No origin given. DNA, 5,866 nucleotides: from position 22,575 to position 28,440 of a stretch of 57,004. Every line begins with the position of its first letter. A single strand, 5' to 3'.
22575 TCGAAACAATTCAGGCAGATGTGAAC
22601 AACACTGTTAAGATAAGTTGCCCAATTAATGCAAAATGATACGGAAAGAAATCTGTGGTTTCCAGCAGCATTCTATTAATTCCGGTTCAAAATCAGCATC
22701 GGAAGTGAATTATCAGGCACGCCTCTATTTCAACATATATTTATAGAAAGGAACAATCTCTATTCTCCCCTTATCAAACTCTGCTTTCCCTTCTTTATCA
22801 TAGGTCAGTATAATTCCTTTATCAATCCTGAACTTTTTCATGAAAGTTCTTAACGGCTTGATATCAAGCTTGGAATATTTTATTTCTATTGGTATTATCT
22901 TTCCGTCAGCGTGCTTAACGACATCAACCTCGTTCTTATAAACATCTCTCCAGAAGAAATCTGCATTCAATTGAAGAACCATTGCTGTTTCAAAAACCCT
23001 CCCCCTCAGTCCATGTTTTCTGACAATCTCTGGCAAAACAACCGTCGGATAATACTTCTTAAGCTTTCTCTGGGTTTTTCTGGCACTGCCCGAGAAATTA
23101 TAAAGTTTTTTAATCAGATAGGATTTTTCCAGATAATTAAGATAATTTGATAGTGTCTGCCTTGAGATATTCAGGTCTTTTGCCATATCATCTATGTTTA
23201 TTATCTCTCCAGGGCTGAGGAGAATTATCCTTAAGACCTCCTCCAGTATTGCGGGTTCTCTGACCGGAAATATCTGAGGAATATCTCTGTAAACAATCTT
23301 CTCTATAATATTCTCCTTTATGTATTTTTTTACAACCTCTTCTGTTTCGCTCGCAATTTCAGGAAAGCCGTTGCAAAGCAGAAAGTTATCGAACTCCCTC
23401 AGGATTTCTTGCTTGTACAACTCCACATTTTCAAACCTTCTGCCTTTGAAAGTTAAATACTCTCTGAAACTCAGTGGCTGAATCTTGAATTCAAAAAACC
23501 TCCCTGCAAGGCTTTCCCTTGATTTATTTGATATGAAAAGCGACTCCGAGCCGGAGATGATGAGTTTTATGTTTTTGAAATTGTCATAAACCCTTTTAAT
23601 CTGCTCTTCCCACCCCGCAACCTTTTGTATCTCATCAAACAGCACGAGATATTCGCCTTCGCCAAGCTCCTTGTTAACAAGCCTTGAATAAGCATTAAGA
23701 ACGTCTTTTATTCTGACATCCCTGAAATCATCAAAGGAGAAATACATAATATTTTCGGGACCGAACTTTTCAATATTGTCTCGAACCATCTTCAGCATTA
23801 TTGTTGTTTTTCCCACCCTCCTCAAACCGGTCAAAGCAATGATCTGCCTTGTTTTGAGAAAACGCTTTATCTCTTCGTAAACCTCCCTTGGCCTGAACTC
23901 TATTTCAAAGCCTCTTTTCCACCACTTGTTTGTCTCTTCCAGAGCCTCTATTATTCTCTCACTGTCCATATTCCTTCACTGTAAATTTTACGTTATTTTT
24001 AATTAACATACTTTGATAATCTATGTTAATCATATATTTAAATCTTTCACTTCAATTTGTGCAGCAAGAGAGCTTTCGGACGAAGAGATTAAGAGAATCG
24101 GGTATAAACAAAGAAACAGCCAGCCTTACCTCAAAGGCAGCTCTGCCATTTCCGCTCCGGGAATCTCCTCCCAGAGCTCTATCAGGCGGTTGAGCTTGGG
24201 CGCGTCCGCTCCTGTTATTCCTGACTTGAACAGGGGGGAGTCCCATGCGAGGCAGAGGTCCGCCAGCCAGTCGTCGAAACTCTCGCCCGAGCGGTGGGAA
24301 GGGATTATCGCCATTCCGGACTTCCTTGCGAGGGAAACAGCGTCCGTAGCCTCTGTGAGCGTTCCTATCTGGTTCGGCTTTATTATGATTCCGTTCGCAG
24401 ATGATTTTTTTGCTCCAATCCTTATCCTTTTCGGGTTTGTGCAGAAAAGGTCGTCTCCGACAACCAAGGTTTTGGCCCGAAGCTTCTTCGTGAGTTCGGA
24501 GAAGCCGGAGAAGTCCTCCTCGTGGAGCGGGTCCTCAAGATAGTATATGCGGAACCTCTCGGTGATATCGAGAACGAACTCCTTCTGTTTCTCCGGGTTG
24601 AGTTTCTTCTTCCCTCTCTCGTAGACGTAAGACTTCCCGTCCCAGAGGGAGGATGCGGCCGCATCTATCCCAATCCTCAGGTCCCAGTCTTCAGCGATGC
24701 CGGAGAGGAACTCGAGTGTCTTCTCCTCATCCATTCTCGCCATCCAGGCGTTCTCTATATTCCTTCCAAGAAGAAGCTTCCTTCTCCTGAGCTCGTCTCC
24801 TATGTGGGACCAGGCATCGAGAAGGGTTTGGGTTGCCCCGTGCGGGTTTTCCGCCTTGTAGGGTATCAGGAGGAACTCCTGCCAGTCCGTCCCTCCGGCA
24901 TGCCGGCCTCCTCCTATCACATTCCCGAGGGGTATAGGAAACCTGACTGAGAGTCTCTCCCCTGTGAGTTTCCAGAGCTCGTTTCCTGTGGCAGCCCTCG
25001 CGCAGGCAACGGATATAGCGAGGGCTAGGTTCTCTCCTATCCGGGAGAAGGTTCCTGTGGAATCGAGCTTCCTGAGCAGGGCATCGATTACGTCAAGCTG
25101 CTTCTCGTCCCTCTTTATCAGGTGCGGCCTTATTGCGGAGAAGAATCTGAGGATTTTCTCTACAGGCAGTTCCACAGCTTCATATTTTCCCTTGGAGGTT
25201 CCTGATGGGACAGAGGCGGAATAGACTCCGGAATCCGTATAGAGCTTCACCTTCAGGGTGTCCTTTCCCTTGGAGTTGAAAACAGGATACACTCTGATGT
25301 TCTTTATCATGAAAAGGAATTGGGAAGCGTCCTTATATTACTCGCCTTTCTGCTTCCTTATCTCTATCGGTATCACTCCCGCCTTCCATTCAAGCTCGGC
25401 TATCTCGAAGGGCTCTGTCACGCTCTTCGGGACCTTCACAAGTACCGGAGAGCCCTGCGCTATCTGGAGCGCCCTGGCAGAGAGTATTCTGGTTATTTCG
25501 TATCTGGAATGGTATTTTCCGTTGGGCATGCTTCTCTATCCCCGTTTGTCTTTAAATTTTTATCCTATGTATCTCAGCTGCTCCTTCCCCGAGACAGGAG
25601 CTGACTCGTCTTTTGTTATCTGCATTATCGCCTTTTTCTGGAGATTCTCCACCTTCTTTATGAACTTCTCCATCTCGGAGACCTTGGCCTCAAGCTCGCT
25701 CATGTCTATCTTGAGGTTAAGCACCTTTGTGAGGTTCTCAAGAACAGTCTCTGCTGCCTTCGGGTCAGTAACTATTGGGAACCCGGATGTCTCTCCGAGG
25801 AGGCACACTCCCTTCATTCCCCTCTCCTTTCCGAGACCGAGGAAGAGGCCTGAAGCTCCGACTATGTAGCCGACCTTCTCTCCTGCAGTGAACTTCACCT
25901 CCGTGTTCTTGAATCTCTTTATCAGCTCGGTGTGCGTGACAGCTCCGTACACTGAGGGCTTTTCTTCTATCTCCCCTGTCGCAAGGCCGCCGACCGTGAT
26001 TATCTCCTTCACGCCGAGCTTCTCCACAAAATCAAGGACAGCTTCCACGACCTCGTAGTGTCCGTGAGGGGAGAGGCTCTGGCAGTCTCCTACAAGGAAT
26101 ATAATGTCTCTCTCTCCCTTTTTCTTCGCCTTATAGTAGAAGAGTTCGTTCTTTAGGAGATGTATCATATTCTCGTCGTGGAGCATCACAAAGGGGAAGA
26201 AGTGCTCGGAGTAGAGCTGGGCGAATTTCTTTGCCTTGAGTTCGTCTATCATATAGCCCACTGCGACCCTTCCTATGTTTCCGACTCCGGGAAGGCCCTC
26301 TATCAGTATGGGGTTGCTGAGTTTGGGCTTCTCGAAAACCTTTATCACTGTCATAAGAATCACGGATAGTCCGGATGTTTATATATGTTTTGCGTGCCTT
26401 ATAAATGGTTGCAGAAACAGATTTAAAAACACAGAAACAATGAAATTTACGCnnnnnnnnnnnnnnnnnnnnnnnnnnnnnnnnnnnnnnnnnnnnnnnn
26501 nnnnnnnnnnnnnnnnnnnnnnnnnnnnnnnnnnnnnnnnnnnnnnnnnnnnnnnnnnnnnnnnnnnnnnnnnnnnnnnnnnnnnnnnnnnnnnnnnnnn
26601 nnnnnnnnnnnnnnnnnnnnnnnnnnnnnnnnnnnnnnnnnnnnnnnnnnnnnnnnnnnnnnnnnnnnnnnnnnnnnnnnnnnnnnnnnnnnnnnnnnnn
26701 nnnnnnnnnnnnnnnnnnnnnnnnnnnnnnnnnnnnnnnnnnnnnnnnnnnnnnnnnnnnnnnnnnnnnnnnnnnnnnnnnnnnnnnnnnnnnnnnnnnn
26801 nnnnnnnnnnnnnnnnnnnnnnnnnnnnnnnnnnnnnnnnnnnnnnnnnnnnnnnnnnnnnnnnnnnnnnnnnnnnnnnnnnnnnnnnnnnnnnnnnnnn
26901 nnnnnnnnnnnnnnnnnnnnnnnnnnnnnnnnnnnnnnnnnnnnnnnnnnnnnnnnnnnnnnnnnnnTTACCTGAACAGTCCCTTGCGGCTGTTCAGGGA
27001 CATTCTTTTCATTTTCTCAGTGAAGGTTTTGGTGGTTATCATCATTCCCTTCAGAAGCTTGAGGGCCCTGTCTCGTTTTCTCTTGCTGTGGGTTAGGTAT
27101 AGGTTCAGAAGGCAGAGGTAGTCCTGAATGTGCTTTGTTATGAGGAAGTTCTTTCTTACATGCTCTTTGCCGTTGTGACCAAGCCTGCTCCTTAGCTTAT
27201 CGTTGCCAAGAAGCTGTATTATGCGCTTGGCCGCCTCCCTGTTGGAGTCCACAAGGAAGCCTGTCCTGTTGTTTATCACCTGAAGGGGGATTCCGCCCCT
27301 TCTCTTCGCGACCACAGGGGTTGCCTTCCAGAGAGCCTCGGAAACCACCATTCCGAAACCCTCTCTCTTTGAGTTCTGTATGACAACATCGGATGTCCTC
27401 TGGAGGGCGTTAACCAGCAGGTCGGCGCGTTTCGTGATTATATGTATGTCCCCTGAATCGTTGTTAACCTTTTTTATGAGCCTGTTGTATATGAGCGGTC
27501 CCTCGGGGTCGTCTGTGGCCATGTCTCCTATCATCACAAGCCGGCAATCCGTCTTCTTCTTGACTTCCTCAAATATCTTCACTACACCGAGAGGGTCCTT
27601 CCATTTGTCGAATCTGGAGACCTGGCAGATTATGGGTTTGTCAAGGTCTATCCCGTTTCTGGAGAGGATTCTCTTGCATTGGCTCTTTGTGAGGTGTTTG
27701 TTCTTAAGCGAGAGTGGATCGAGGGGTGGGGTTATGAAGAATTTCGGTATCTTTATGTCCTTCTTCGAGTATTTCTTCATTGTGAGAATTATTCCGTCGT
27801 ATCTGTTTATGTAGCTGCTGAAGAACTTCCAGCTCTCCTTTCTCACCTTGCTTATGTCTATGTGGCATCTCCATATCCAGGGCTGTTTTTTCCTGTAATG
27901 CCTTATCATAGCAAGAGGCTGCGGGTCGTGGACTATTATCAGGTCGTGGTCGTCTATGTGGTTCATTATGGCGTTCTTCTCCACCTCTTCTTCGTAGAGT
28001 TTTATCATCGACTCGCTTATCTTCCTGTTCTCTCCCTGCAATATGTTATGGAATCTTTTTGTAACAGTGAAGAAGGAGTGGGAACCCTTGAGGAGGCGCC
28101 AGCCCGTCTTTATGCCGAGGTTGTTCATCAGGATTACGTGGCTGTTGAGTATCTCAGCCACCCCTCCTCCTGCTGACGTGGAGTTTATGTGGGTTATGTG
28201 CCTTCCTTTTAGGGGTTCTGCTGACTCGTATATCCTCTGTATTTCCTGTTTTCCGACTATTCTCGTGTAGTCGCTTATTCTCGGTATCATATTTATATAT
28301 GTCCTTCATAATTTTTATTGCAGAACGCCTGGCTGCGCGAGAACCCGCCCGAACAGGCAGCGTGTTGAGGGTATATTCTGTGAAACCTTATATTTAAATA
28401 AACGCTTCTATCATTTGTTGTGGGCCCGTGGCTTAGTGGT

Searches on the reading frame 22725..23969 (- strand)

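Call 13: search_protein_families(library=pfam, proteins=[window:22725-23969:-], max_evalue=0.001)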
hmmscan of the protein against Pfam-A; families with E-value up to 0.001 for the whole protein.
window:22725-23969:- (414 aa): 4 families
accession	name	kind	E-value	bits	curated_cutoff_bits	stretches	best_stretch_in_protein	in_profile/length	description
PF13173.12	AAA_14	-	5.3e-36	123.9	27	1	41-172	2-129/129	AAA domain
PF13635.12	DUF4143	-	1.9e-23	83.4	28.1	1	228-366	2-160/160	Domain of unknown function (DUF4143)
PF01637.24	ATPase_2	-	1.1e-05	25.7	33.2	0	86-191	93-206/225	ATPase domain predominantly from Archaea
PF08279.18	HTH_11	-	6.4e-05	23.2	25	1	243-283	3-42/55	HTH domain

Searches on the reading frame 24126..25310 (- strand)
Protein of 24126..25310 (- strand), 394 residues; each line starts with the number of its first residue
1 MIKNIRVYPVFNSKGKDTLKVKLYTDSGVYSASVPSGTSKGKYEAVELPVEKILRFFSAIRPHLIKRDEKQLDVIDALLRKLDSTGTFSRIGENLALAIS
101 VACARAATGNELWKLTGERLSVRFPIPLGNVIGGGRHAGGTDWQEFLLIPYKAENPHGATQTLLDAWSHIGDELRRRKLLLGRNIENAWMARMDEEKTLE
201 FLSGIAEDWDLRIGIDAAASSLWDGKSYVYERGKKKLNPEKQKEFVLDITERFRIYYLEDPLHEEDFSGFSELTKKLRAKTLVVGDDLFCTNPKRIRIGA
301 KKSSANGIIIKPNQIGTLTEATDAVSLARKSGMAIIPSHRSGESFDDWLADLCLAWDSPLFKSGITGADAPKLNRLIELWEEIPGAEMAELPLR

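Call 13: search_protein_families(library=pfam, proteins=[window:24126-25310:-], max_evalue=0.001)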
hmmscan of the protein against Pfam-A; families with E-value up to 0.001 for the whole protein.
window:24126-25310:- (394 aa): 3 families
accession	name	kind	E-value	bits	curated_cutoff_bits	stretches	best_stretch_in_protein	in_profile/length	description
PF00113.28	Enolase_C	-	6e-43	147.7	21.5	1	124-383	4-281/296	Enolase, C-terminal TIM barrel domain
PF03952.21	Enolase_N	-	1.9e-21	77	35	1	2-109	1-121/131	Enolase, N-terminal domain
PF13378.12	MR_MLE_C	-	4.4e-06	27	29.4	1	238-339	56-154/219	Enolase C-terminal domain-like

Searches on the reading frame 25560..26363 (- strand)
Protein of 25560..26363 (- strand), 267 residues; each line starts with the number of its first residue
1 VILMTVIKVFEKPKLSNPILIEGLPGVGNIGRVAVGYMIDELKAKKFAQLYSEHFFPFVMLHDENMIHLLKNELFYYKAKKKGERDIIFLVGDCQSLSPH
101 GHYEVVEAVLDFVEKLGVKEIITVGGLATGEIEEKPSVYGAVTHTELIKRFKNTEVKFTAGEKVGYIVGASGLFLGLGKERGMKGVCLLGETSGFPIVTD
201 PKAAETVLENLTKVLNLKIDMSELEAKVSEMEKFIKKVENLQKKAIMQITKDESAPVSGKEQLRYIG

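Call 63: search_protein_families(library=pfam, proteins=[window:25560-26363:-], max_evalue=0.0001)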
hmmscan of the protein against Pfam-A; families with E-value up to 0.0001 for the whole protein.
window:25560-26363:- (267 aa): 1 family
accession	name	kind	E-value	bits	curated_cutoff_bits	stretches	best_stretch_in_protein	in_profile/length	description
PF09754.15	PAC2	-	1.1e-54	185.9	25.8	1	20-238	1-214/215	PAC2 family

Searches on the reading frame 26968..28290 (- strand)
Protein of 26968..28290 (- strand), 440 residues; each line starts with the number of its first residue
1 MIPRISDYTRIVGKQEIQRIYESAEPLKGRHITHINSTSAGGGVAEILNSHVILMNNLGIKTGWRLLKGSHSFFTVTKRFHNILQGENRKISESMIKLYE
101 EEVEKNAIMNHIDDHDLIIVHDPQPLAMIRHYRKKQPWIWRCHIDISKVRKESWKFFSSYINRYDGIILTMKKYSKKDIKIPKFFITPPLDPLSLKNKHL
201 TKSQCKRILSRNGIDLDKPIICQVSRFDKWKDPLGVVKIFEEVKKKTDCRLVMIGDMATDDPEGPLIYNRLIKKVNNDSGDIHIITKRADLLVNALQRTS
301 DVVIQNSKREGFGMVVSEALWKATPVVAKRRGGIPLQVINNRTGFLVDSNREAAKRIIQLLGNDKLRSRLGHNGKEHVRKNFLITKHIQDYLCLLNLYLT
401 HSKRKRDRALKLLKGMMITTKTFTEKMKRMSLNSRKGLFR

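Call 13: search_protein_families(library=pfam, proteins=[window:26968-28290:-], max_evalue=0.001)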
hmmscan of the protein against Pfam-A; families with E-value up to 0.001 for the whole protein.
window:26968-28290:- (440 aa): 5 families
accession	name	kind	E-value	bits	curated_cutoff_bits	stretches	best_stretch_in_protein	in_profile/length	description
PF21269.3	TreT_GT1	-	4.4e-57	192.2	27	1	34-175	1-143/144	Trehalose synthase, N-terminal domain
PF00534.26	Glycos_transf_1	-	1.7e-27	96.4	26.4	1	211-376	8-171/172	Glycosyl transferases group 1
PF13692.12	Glyco_trans_1_4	-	3.1e-16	60.4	27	1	219-363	2-142/142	Glycosyl transferases group 1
PF20706.3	GT4-conflict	-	1.5e-06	27.9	26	1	269-335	250-317/385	Family 4 Glycosyltransferase in conflict systems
PF13524.12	Glyco_trans_1_2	-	8.2e-05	23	25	1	281-391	39-142/144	Glycosyl transferase-like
